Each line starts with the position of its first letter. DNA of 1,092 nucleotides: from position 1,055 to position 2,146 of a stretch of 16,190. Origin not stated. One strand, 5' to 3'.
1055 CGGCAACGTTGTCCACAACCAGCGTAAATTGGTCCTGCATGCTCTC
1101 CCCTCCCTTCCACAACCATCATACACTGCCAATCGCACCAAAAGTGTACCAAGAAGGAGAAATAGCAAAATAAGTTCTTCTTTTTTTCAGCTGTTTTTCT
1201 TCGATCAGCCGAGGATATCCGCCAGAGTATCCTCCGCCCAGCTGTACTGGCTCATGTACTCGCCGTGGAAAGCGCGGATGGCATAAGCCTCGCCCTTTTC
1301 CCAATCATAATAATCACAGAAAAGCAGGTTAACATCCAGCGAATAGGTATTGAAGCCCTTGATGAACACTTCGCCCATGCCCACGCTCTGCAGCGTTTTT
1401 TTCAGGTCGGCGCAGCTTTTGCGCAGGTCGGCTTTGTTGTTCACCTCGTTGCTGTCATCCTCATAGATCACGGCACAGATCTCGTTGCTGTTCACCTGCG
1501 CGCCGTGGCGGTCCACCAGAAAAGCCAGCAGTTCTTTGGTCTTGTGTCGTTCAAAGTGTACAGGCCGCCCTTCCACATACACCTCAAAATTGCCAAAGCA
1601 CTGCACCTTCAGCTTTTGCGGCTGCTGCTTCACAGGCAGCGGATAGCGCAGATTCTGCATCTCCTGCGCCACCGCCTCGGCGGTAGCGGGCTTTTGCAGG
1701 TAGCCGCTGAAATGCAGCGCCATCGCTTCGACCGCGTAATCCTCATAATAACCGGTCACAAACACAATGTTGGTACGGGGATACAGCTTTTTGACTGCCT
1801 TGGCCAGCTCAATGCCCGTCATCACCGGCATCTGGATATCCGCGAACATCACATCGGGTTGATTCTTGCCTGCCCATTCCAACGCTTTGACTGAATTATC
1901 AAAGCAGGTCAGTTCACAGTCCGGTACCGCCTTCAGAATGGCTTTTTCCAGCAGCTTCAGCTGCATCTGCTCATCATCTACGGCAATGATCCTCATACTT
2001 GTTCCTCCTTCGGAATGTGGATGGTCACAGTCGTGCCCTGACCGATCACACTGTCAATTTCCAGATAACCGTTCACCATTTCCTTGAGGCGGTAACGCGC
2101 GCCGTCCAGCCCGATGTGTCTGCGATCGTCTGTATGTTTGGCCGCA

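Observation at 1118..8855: Three promoters share an 11-bp-periodic GGTAC direct-repeat element exactly 10 nt upstream of the -10 box: a candidate regulon of the locally encoded SARP/OmpR-like response regulator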

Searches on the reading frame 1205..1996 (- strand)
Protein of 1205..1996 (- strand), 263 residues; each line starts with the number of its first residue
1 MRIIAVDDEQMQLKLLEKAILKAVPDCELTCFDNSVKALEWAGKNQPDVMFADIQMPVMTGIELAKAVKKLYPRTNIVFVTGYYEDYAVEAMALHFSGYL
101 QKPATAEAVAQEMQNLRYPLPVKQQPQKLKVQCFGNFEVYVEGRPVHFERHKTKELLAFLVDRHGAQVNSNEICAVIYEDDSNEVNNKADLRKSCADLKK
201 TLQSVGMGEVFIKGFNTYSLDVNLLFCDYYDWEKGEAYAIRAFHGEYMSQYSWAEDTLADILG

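Call 6: search_protein_families(library=pfam, proteins=[window:1205-1996:-])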
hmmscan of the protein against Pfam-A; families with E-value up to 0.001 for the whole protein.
window:1205-1996:- (263 aa): 1 family
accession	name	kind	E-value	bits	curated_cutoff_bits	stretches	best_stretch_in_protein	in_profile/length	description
PF00072.30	Response_reg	-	4.7e-21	75.5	30.2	1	3-111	1-108/111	Response regulator receiver domain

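Call 10: search_protein_families(library=ncbifam, proteins=[window:1205-1996:-], max_evalue=0.01)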
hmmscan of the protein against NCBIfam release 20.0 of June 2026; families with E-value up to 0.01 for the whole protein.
window:1205-1996:- (263 aa): 68 families (the best 25 are shown)
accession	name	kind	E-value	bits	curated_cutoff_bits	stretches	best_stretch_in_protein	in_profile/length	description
NF008677.0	PRK11697.1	equivalog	3.5e-19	69.1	246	1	1-125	2-124/238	two-component system response regulator BtsR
NF008318.0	PRK11107.1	equivalog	2.7e-12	45.6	890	1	1-117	668-785/920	two-component sensor histidine kinase BarA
NF046022.1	RespRegCpdRBruc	equivalog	4e-12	46.2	180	1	3-84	4-83/120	cell cycle two-component system response regulator CpdR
NF053512.1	nitric_RR_NosR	exception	5.4e-12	45.5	400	1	3-112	1-110/422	response regulator c-di-GMP phosphodiesterase, NosR family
NF008176.1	PRK10923.1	equivalog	1.1e-11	44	620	1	4-116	7-119/469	nitrogen regulation protein NR(I)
TIGR01818.1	ntrC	equivalog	1.2e-11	44.1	558.6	1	4-105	2-102/463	nitrogen regulation protein NR(I)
NF008469.0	PRK11361.1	equivalog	2.9e-11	42.7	714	1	2-105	6-108/461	acetoacetate metabolism transcriptional regulator AtoC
NF041367.1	CheY_Halo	equivalog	4.2e-11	43.2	200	1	4-115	2-112/114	chemotaxis protein CheY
NF010684.1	PRK14084.1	equivalog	1e-10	41.8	375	1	1-179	1-172/254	response regulator transcription factor LytR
NF006900.1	PRK09390.1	equivalog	2.8e-10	40.1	255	1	4-114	8-117/203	response regulator FixJ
NF009206.0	PRK12555.1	subfamily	2.9e-10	39.6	342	1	1-110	1-112/340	chemotaxis-specific protein-glutamate methyltransferase CheB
NF041945.1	LuxN_Vibrio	equivalog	3.6e-10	38.6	1550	1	3-114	723-832/839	quorum-sensing autoinducer 1 sensor kinase/phosphatase LuxN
NF001965.0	PRK00742.1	subfamily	5.9e-10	38.9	293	1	1-106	4-111/357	chemotaxis-specific protein-glutamate methyltransferase CheB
NF052445.1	RespRegMctR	equivalog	9.6e-10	38.2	300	1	2-111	3-113/205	two-component system response regulator MctR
NF052313.1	T9SS_RR_PorX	equivalog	1.9e-09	36.9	300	1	2-107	2-106/513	T9SS response regulator signal transducer PorX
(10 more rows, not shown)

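Call 11: search_solved_structures(query=window:1205-1996:-, max_evalue=10, show_alignments=0)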
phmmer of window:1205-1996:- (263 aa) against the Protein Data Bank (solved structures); distinct sequences matched with E-value up to 10: 241 (the best 60 are shown).
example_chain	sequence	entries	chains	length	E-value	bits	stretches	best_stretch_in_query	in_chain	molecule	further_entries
3cu5_A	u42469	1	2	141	1.6e-13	53.8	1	1-112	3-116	Two component transcriptional regulator, AraC family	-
6swf_A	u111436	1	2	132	1.7e-11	47.2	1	33-122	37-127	Two-component response regulator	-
6swb_A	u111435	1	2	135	1.8e-11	47.1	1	33-122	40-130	Two-component response regulator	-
6er7_A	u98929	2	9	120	6.6e-10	42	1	2-114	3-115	120aa long hypothetical chemotaxis protein (CheY)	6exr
1dc7_A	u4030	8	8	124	9.2e-10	41.5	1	5-110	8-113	NITROGEN REGULATION PROTEIN | NITROGEN REGULATION PROTEIN NR(I) | NTRC RECEIVER DOMAIN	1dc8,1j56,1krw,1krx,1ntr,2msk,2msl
5hev_A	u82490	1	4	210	1.6e-09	40.7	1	2-114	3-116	Response regulator protein VraR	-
2qv0_A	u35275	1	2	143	8.7e-09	38.3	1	1-116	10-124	Protein mrkE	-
6ifh_A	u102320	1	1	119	1.5e-08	37.5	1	3-105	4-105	Sporulation initiation phosphotransferase F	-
3jte_A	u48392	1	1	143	2e-08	37.1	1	2-115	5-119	Response regulator receiver protein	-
2zwm_A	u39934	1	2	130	6.5e-08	35.4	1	2-123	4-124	Transcriptional regulatory protein yycF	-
6m8o_A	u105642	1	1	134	9.1e-08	34.9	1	2-117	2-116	DNA-binding response regulator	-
6wsh_A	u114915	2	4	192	9.2e-08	34.9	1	2-109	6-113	Response regulator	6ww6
3t8y_A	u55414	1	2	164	1.1e-07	34.7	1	2-93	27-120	Chemotaxis response regulator protein-glutamate methylesterase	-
7od9_B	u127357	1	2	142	1.4e-07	34.3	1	4-119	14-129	Response regulator receiver protein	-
6ekg_Y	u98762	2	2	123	2.3e-07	33.7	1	4-115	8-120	Chemotaxis protein CheY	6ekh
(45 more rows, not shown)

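Call 13: find_homologous_proteins(query=window:1205-1996:-)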
Query window:1205-1996:- (263 aa): 3041 proteins with E <= 0.001 among 3725 candidates; the best 120 are listed.
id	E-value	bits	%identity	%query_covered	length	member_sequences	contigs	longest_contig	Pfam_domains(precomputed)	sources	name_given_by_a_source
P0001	2.2e-171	586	97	100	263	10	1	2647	PF00072.31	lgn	-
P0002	2.6e-146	504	82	100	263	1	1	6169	PF00072.31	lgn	-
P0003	1.3e-140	485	79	100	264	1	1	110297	PF00072.31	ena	-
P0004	3.4e-136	471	77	100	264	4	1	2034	PF00072.31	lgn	-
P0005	3.5e-133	461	75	100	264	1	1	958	PF00072.31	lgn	-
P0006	2.5e-131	455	72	100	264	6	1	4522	PF00072.31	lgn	-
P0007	7.3e-131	453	74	100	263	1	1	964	PF00072.31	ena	-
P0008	1.5e-128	446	73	100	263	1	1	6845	PF00072.31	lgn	-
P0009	3.8e-122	425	70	99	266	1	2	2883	PF00072.31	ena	-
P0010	3.6e-117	408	68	100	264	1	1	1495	PF00072.31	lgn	-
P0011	5.2e-117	408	65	100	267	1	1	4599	PF00072.31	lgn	-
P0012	3.0e-115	402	67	100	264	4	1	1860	PF00072.31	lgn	-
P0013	3.3e-112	392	64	100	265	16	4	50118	PF00072.31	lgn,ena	-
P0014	6.7e-112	391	65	100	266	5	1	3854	PF00072.31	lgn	-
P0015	8.9e-111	387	65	100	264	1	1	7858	PF00072.31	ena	-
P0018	1.1e-107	377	62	100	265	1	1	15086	PF00072.31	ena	-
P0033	4.0e-101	356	61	100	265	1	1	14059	PF00072.31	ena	-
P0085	7.4e-72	260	49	100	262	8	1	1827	PF00486.35,PF00072.31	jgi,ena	-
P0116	2.2e-68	248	45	99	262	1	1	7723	PF00486.35,PF00072.31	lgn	-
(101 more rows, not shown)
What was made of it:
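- Closest known: LytTR-family regulators with LytS-type kinases. Same: JGI labels several homologues 'LytT family' (calls 10, 13).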

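Call 17: find_related_loci(query=A1, collection=genome_contigs, flank=10000)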
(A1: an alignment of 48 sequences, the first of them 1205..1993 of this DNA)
Query A1 (262 aa) in genome_contigs; peptide patterns used: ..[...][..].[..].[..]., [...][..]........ (x = any residue, [..] = any of these).
600 stretches matched a pattern (row limit reached: there are more); 574 encode a relative of the query (tblastn E <= 1e-3); the best 80 are kept; 80 distinct loci.
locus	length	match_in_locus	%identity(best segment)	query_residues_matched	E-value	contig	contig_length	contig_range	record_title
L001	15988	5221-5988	59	1-258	1e-101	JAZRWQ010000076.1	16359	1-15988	MAG: Eubacteriales bacterium isolate T1900044951_TA20190004.MAGScoT_cleanbin_000096 SGB_3675_k141_1747081, whole genome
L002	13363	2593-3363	52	1-258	1e-86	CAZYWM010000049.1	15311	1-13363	MAG TPA_asm: uncultured Oscillospiraceae bacterium isolate SRP287540_co2_136 genome assembly, contig: NODE_4247_length_1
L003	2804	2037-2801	52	1-256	3e-85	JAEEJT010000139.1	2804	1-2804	MAG: Bacilli bacterium isolate Tb.RUG.176 k141_7338235_flag=1_multi=6.0000_len=2804, whole genome shotgun sequence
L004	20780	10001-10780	50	2-262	5e-83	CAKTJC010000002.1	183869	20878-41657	MAG: uncultured Oscillospiraceae bacterium isolate REFINED_METABAT215_TOP10_CONTIGS_1500_ASSEMBLY_K77_MERGED__Hadza_MoBi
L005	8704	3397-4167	48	1-261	2e-75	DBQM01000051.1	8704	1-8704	MAG TPA_asm: Ruminococcus sp. UBA1394 UBA1394_contig_9178, whole genome shotgun sequence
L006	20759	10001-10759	48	2-256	4e-75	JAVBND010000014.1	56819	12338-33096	MAG: Eubacteriales bacterium isolate EPI_MAG_00069 c_000002554705, whole genome shotgun sequence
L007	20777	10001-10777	49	2-260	4e-74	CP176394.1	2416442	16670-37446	Oscillospiraceae bacterium LBM23126 chromosome, complete genome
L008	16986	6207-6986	50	1-258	2e-73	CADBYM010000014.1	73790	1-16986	MAG: uncultured Coriobacteriaceae bacterium isolate RUG14419 genome assembly, contig: RUG14419_asm_14, whole genome shot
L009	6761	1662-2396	48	2-252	1e-73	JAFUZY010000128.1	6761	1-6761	MAG: Eubacterium sp. isolate RGIG4979 Roe_deer_Rumen-5__c382936, whole genome shotgun sequence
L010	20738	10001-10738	47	1-252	2e-72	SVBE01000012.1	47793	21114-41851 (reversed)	MAG: Erysipelotrichaceae bacterium isolate SIG220 NODE_39_length_47793_cov_10.351727, whole genome shotgun sequence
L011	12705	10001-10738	46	1-252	2e-72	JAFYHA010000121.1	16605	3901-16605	MAG: Clostridia bacterium isolate RGIG7083 Sheep_Rumen.Co__c3169289, whole genome shotgun sequence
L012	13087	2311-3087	44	3-261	3e-72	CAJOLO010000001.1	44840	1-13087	uncultured Lachnospiraceae bacterium isolate Reindeer_1_mag_255 genome assembly, contig: scaffold_288, whole genome shot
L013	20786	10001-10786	45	1-262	6e-72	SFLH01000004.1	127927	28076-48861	MAG: Clostridiales bacterium isolate W2P13.006 Contig10, whole genome shotgun sequence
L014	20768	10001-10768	46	3-260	1e-71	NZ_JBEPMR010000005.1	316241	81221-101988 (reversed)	Faecalicatena orotica strain DSM 1287 Ga0480167_05, whole genome shotgun sequence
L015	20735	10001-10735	45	1-252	9e-72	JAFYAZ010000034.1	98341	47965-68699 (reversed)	MAG: Bacilli bacterium isolate RGIG6926 Sheep_Rumen-5__c1275684, whole genome shotgun sequence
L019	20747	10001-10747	47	1-256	2e-71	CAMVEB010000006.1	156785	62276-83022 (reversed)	MAG TPA_asm: uncultured Clostridia bacterium isolate SRR8387719_bin.17_metaWRAP_v1.3_MAG genome assembly, contig: ERZ142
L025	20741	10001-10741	47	1-253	5e-70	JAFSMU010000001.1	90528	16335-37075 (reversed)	MAG: Clostridia bacterium isolate RGIG3285 Goat_Reticulum-4__c36582, whole genome shotgun sequence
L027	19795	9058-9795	47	1-252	1e-69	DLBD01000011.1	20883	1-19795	MAG TPA_asm: Ruminococcaceae bacterium UBA7030 UBA7030_contig_190801, whole genome shotgun sequence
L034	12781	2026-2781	44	1-254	4e-69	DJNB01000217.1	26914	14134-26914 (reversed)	MAG TPA_asm: Lachnoclostridium sp. UBA6475 UBA6475_contig_6211, whole genome shotgun sequence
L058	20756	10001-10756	45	1-254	1e-67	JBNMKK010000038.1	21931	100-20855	MAG: Coprococcus sp. isolate CM_BacCop1565.45 k141_187475_length_21931_cov_19.0187, whole genome shotgun sequence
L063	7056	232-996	44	2-258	4e-67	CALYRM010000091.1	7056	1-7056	MAG: uncultured Clostridia bacterium isolate SRR7188236_bin.49_metaWRAP_v1.3_MAG genome assembly, contig: ERZ9280836.741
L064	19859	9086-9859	44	1-259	4e-67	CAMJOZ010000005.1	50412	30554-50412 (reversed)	MAG: uncultured Bacillales bacterium isolate SRR12081300_bin.116_metaWRAP_v1.3_MAG genome assembly, contig: ERZ12289770.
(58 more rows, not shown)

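Call 21: predict_structure(alignment_id=A1)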
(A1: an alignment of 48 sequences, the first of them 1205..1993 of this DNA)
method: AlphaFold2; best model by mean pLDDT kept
length: 262 residues; sequences in the alignment: 48
mean_pLDDT: 88.9   pTM: 0.60
mean pLDDT of the five models: 88.9, 88.7, 88.0, 84.4, 83.6
residues with pLDDT >= 90: 171; 70-90: 76; 50-70: 14; < 50: 1
segments of 3 or more residues with pLDDT < 50: none
pLDDT, mean of each block of 10 residues (from residue 1): 95 96 93 96 94 91 93 91 68 79 90 80 69 93 91 95 93 87 86 96 93 93 91 82 88 87 83
secondary structure, 60 per line:
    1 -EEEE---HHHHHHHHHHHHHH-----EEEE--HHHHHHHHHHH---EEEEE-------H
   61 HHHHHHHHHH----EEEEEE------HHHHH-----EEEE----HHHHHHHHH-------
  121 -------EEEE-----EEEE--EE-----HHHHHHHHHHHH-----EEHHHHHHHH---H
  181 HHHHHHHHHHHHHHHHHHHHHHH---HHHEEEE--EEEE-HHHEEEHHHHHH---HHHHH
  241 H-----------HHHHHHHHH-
elements in order: E2-5 H9-22 E28-31 H34-44 E48-52 H60-70 E75-80 H87-91 E97-100 H105-113 E128-131 E137-140 H150-161 H169-176 H180-203 E210-213 E216-219 E224-226 H227-232 H236-241 H253-261

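Call 24: fold_search(model_id=the predicted structure, library=pdb)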
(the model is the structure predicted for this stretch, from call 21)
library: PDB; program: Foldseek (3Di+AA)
matches with E <= 10: 1448; with E <= 0.001: 503
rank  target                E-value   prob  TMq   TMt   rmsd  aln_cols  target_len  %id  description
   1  1ys6_A                2.0e-09  1.00  0.40  0.46  16.7       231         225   21  Crystal structure of the response regulatory protein PrrA from Mycobacterium Tuberculosis (released 2006-02-07)
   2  1ys6_B                2.8e-09  1.00  0.40  0.46  16.6       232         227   21  Crystal structure of the response regulatory protein PrrA from Mycobacterium Tuberculosis (released 2006-02-07)
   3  9dvt_R                4.3e-09  1.00  0.38  0.41  13.9       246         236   18  Cryo-EM structure of RpaA bound to PkaiBC DNA and the CTD of the alpha subunit of RNAP from the cyanobacterium Synecho (released 2025-10-15)
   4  1p2f                  6.5e-09  1.00  0.39  0.46  14.0       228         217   18  Crystal Structure Analysis of Response Regulator DrrB, a Thermotoga maritima OmpR/PhoB Homolog (released 2003-04-29)
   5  1kgs                  6.9e-09  1.00  0.39  0.45  12.9       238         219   18  Crystal Structure at 1.50 A of an OmpR/PhoB Homolog from Thermotoga maritima (released 2001-12-05)
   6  1ys7_B                7.8e-09  1.00  0.40  0.46  16.5       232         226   21  Crystal structure of the response regulator protein prrA complexed with Mg2+ (released 2006-02-07)
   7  9dvt_S                9.4e-09  1.00  0.39  0.44  12.8       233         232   19  Cryo-EM structure of RpaA bound to PkaiBC DNA and the CTD of the alpha subunit of RNAP from the cyanobacterium Synecho (released 2025-10-15)
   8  7lza                  1.7e-08  1.00  0.38  0.45  14.3       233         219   22  Activated form of VanR from S. coelicolor (released 2021-07-14)
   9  8uvx_B                2.8e-08  1.00  0.42  0.49  17.4       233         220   14  CosR DNA bound form I (released 2024-01-31)
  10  4kny_A                4.7e-08  1.00  0.36  0.42  16.7       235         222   17  Crystal structure of the response regulator KdpE complexed to DNA in an active-like conformation (released 2014-02-19)
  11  3r0j_B                6.4e-08  1.00  0.38  0.44  14.7       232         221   21  Structure of PhoP from Mycobacterium tuberculosis (released 2011-07-13)
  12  1ys7_A                6.4e-08  1.00  0.36  0.42  17.5       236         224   17  Crystal structure of the response regulator protein prrA complexed with Mg2+ (released 2006-02-07)
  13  4kfc_B                7.7e-08  1.00  0.41  0.48   9.9       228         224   18  Crystal structure of a hyperactive mutant of response regulator KdpE complexed to its promoter DNA (released 2014-02-19)
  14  4kfc_A                7.7e-08  1.00  0.40  0.46  16.8       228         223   19  Crystal structure of a hyperactive mutant of response regulator KdpE complexed to its promoter DNA (released 2014-02-19)
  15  8uvk_B                9.2e-08  1.00  0.42  0.49  17.4       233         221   15  CosR DNA bound form II (released 2024-01-31)
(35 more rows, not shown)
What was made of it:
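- On OmpR/PhoB response regulators: The fold is shared (call 24).
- Closest known: OmpR/PhoB-family response regulators and the pho box. Same: Full-length structural alignment to PrrA, DrrB, DrrD, KdpE, VanR and RpaA gives E about 1e-9 (call 24).
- The full-length model (pLDDT 88.9) aligns over about 230 columns with OmpR/PhoB-family regulators (calls 21, 24).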

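Call 34: find_encoding_contigs(protein=P0003, flank=10000, max_places=3)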
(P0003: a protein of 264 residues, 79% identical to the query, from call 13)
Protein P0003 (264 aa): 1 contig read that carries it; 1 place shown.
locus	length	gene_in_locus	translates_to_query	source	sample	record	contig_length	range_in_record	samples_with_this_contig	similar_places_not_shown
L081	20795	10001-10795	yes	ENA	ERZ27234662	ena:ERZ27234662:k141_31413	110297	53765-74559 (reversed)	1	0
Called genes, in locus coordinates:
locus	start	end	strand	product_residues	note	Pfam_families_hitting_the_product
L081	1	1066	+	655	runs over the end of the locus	PF00932:LTD, PF13287:Fn3_assoc, PF13290:CHB_HEX_C_1, PF08757:CotH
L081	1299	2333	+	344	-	PF00150:Cellulase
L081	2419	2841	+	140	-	PF01981:PTH2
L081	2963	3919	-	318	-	PF07470:Glyco_hydro_88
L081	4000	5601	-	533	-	PF07969:Amidohydro_3, PF01979:Amidohydro_1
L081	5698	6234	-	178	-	PF18306:LDcluster4, PF03641:Lysine_decarbox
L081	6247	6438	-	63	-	-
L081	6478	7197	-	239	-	PF00106:adh_short, PF13561:adh_short_C2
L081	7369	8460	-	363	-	PF03786:UxuA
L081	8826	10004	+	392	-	PF06580:His_kinase, PF02518:HATPase_c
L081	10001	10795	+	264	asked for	PF00072:Response_reg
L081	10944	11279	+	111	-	PF00072:Response_reg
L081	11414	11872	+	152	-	PF00583:Acetyltransf_1, PF13673:Acetyltransf_10 (weak), PF13508:Acetyltransf_7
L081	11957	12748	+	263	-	PF00376:MerR, PF13411:MerR_1, PF06445:GyrI-like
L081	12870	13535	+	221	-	PF01966:HD (weak)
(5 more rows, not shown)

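Call 35: find_encoding_contigs(protein=P0013, flank=10000, max_places=3)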
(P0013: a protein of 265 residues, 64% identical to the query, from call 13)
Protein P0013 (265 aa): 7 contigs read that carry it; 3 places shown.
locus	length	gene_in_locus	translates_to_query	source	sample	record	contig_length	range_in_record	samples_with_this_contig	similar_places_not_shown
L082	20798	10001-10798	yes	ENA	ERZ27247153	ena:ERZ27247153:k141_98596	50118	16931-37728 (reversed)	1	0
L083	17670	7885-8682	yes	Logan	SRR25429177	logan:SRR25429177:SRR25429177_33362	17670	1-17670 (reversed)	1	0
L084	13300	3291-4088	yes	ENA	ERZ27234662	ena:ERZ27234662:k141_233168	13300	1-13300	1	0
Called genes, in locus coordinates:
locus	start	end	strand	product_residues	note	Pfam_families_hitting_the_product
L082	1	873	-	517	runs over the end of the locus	PF00496:SBP_bac_5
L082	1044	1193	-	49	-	-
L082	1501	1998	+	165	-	-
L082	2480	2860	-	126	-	-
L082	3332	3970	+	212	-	PF00440:TetR_N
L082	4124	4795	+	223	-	PF00027:cNMP_binding (weak), PF13545:HTH_Crp_2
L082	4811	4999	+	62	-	PF13237:Fer4_10 (faint), PF14697:Fer4_21 (faint), PF00037:Fer4 (faint), PF12797:Fer4_2 (faint), PF12837:Fer4_6 (faint), PF12838:Fer4_7 (faint), PF13187:Fer4_9 (weak), PF25160:LdpA_Fe-S-bd (weak), +1 more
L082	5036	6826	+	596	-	PF06100:MCRA, PF13450:NAD_binding_8 (weak)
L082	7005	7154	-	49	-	-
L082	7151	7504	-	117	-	PF05635:23S_rRNA_IVP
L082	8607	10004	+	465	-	PF06580:His_kinase, PF02518:HATPase_c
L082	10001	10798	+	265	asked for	PF00072:Response_reg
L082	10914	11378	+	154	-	PF00072:Response_reg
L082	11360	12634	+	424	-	PF03417:AAT (faint)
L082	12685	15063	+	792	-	-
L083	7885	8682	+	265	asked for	PF00072:Response_reg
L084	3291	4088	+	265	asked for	PF00072:Response_reg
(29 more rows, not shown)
